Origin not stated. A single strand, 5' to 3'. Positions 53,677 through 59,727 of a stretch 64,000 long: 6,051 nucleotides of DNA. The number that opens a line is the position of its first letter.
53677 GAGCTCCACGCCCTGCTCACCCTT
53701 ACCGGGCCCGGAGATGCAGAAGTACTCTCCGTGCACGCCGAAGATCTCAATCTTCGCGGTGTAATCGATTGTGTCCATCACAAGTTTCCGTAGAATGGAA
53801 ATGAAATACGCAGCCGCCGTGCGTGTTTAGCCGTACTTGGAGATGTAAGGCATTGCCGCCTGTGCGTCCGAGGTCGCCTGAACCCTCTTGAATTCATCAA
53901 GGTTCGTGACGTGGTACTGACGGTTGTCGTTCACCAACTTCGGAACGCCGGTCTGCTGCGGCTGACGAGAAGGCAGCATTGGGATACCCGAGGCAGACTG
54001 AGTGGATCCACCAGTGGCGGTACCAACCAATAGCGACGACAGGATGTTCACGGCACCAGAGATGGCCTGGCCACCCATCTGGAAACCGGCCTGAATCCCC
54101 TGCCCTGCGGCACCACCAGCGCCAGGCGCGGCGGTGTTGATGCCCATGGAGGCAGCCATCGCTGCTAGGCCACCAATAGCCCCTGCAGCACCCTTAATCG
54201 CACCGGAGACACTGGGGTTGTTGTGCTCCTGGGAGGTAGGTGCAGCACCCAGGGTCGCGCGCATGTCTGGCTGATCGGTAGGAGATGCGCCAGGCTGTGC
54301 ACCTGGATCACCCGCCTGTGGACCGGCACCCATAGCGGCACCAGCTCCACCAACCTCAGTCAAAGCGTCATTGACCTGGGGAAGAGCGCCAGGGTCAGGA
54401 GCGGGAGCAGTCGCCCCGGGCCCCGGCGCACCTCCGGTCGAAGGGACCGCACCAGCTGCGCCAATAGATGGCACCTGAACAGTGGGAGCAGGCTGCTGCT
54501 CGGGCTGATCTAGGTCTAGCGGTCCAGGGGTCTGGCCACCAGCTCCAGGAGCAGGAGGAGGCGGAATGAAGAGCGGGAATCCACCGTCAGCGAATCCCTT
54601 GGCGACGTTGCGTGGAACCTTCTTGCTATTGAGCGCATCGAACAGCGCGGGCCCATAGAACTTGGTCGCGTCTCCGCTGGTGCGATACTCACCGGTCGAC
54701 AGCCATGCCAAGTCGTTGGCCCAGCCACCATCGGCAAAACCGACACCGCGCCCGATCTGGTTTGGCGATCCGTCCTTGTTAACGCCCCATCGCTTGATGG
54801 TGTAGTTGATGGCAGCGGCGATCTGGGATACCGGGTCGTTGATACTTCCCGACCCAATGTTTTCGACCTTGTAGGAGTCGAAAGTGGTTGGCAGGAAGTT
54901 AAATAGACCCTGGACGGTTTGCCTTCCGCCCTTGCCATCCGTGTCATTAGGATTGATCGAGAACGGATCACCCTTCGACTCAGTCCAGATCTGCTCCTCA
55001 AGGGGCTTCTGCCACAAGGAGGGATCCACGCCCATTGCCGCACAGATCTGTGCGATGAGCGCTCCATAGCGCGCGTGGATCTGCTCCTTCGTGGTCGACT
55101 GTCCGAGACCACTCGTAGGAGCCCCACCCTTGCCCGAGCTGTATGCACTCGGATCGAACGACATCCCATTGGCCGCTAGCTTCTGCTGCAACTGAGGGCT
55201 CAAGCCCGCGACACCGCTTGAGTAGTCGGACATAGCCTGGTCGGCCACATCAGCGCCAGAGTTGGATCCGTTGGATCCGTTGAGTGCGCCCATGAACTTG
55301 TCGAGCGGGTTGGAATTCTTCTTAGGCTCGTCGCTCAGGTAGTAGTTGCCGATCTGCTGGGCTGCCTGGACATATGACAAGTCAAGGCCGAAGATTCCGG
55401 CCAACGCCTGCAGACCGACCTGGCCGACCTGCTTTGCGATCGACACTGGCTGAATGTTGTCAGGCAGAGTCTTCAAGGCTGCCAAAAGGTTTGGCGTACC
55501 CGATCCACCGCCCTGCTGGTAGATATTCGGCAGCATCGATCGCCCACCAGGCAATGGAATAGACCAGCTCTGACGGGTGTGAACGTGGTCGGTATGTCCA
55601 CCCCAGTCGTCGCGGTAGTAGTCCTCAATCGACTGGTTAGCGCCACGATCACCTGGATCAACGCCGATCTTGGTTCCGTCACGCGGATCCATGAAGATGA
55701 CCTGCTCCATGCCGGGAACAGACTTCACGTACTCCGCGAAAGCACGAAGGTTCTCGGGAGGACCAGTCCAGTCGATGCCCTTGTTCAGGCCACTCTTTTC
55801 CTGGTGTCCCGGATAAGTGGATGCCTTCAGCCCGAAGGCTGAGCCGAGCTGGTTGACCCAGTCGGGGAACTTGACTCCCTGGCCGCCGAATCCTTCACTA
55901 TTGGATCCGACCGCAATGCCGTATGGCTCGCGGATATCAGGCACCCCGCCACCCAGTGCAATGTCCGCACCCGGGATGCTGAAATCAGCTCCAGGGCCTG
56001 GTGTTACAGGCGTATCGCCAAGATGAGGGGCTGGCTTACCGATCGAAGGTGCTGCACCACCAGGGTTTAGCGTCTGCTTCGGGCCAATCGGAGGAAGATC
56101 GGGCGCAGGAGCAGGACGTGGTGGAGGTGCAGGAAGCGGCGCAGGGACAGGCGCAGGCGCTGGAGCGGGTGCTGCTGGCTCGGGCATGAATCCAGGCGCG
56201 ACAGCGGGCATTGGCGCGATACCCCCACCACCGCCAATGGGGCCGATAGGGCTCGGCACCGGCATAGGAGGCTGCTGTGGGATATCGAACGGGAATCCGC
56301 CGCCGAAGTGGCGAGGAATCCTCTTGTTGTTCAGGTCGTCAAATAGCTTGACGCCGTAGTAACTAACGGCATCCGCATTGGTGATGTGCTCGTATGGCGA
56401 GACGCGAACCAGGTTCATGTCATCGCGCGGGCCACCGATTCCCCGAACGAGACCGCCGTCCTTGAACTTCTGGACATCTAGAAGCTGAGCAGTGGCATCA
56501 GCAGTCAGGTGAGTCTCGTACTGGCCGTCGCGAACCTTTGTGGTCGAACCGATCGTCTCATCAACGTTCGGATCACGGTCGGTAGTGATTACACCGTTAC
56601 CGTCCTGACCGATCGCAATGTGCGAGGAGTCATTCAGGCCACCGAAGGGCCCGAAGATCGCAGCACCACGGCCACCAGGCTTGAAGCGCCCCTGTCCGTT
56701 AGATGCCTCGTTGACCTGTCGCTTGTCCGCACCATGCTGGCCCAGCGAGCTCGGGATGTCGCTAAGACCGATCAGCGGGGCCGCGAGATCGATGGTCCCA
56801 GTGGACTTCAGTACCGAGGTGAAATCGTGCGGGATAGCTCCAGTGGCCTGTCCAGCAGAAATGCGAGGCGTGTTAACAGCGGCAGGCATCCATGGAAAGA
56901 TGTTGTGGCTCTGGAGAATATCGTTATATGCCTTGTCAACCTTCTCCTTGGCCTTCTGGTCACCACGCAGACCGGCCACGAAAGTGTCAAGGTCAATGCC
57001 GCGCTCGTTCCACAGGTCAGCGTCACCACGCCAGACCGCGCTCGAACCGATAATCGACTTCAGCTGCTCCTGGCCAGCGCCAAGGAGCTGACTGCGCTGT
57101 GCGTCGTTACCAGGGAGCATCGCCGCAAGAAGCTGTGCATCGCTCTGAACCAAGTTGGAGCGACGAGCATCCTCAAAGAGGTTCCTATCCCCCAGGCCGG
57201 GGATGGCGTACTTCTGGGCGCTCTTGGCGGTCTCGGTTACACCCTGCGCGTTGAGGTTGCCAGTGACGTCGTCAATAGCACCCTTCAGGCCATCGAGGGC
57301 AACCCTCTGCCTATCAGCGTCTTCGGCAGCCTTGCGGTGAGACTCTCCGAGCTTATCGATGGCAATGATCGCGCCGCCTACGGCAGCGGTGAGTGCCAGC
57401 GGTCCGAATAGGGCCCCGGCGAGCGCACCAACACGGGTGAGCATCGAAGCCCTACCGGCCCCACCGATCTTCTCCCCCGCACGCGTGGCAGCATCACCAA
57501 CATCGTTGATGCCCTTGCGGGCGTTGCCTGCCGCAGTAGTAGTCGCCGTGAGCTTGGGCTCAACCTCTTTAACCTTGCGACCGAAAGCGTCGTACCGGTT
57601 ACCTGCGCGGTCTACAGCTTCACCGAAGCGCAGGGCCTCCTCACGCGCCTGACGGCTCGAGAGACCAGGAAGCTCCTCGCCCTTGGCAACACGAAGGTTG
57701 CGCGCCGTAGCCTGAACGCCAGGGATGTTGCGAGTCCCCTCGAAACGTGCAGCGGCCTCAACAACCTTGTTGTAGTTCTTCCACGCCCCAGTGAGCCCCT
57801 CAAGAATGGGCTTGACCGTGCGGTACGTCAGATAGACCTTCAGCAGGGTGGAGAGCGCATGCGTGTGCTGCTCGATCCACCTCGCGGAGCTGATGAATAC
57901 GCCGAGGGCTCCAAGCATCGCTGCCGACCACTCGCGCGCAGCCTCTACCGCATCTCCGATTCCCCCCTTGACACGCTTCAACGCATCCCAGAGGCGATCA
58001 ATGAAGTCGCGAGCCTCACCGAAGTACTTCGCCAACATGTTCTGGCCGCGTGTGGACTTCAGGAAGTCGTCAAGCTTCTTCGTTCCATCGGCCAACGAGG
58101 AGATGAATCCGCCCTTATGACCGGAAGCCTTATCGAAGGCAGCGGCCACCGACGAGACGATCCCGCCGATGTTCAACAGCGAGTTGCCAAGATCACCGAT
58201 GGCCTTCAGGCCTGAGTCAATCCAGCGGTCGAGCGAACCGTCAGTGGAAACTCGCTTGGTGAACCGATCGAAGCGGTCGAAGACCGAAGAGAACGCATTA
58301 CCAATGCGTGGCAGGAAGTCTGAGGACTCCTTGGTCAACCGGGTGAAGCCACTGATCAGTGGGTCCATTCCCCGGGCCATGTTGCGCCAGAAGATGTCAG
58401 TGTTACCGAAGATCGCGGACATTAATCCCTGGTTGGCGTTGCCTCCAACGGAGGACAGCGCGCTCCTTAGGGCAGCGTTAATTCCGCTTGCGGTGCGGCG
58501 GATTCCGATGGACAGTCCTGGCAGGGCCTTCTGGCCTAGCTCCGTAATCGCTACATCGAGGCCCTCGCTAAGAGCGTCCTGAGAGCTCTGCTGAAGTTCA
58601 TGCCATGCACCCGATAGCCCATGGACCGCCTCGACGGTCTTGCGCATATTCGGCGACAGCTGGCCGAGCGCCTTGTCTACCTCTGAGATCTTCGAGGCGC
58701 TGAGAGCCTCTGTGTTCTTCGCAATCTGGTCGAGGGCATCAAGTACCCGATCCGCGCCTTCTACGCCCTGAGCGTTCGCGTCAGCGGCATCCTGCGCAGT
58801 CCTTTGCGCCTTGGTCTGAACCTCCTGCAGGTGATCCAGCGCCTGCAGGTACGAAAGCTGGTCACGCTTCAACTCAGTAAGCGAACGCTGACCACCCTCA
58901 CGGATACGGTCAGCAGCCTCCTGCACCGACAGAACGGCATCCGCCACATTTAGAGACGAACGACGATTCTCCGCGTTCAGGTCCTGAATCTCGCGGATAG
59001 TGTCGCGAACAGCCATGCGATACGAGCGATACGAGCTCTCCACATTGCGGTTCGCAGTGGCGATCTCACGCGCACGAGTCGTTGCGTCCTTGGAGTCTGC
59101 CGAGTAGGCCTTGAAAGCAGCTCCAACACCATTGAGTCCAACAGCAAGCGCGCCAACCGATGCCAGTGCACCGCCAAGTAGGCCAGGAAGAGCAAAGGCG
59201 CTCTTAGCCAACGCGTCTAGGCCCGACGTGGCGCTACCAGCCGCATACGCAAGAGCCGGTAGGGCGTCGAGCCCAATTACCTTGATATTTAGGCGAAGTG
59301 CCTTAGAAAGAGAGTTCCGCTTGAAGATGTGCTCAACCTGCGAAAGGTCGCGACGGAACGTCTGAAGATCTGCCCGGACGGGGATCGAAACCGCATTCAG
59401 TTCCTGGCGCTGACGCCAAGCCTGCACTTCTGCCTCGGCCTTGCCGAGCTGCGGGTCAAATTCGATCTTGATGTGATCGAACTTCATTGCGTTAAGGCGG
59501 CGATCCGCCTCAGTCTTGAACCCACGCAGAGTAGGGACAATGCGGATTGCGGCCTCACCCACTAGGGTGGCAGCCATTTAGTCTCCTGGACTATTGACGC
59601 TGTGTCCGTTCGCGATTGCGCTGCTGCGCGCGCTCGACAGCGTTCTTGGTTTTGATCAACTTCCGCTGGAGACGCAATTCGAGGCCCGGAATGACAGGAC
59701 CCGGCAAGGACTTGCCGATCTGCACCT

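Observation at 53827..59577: Tape measure protein with embedded lytic-transglycosylase motif, duplicated ~35-aa module and proline-rich spacers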

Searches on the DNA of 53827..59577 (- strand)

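Call 8: search_dna_similar(query=window:53827-59577:-, collection=phages, mode=near, max_rows=25)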
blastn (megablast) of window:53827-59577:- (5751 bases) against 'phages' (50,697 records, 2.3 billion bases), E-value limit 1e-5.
Records with a match: 10; places in all: 10; records where one place covers at least 80% of the query: 3.
Best place of each record, by identity: 95-99% 2; 80-90% 8.
By first word of the organism name: Mycobacterium 10.
By host as written in the record: Mycobacterium smegmatis mc2 155 3; Mycobacterium sp. 2; Mycobacterium abscessus GD86 1; Mycobacterium abscessus T49 1; Mycobacterium abscessus GD54 1; Mycolicobacterium smegmatis mc(2)155 1; Mycolicibacterium smegmatis MC2 155 1.
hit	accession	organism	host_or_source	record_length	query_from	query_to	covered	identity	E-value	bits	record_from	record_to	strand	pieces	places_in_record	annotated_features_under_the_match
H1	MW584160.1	Mycobacterium phage prophi86-1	Mycobacterium abscessus GD86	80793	1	5751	100%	98.0%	0e+0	9963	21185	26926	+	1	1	44: tape measure protein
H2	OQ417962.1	Mycobacterium phage prophiT49-2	Mycobacterium abscessus T49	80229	1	5751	100%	97.9%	0e+0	9961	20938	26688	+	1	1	42: tapemeasure protein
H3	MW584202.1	Mycobacterium phage prophiGD54-2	Mycobacterium abscessus GD54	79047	1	5749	98%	82.9%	0e+0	5017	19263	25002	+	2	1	34: tape measure protein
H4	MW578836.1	Mycobacterium phage Nanosmite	Mycobacterium smegmatis mc2 155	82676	5125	5213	2%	84.4%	4e-14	88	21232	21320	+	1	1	30: tape measure protein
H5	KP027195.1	Mycobacterium phage Cosmo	Mycobacterium smegmatis mc2 155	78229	3919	3998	1%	87.5%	1e-15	94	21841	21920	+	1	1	38: tape measure protein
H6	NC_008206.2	Mycobacterium phage Wildcat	Mycobacterium sp.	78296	3919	3998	1%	86.3%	4e-14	88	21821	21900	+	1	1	38: tail length tape measure protein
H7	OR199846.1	Mycobacterium phage Azrael100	Mycolicobacterium smegmatis mc(2)155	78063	3919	3998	1%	86.3%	4e-14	88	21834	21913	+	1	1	tape measure protein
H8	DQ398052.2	Mycobacterium phage Wildcat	Mycobacterium sp.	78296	3919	3998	1%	86.3%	4e-14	88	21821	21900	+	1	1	38: tape measure protein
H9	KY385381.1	Mycobacterium phage EniyanLRS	Mycolicibacterium smegmatis MC2 155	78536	3919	3998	1%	86.3%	4e-14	88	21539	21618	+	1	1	35: tape measure protein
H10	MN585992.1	Mycobacterium phage MaryV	Mycobacterium smegmatis mc2 155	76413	3919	3998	1%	86.3%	4e-14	88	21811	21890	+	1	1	38: tape measure protein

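Call 12: get_annotated_region(hit=H1, flank=12000)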
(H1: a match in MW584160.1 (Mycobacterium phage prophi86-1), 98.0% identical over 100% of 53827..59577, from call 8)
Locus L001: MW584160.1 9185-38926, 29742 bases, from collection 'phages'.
description: Mycobacterium phage prophi86-1, complete genome.
organism: Mycobacterium phage prophi86-1 (NCBI taxid 2813222)
taxonomy: Viruses; Duplodnaviria; Heunggongvirae; Uroviricota; Caudoviricetes; Vilmaviridae; Mclasvirinae
host: Mycobacterium abscessus GD86; source: -; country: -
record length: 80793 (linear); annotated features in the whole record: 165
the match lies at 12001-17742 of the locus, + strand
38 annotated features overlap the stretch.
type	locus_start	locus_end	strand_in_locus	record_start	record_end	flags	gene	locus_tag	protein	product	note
CDS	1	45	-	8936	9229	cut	23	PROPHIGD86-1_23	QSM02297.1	hypothetical protein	-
CDS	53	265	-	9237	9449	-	24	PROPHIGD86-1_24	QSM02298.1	hypothetical protein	-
CDS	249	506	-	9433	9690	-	25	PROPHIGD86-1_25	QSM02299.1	hypothetical protein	-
CDS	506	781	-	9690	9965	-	26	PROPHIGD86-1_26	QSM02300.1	hypothetical protein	-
CDS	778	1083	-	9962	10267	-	27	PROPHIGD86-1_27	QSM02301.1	hypothetical protein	-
CDS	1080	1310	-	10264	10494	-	28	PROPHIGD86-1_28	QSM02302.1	hypothetical protein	-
CDS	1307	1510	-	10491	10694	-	29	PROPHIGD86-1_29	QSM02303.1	hypothetical protein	-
CDS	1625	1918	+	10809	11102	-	30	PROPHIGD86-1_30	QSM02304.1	hypothetical protein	-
CDS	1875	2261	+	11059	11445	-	31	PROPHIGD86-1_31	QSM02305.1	terminase small subunit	-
CDS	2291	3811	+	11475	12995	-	32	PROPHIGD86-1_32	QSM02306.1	terminase large subunit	-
CDS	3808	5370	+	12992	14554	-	33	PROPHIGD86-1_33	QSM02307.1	portal protein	-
CDS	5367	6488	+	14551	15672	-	34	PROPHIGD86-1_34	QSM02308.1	MuF-like minor capsid protein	-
CDS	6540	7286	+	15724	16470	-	35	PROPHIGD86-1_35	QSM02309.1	scaffolding protein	-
CDS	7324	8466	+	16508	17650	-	36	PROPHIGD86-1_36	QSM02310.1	major capsid protein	-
CDS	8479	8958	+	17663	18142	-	37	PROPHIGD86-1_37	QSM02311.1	head-to-tail adaptor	-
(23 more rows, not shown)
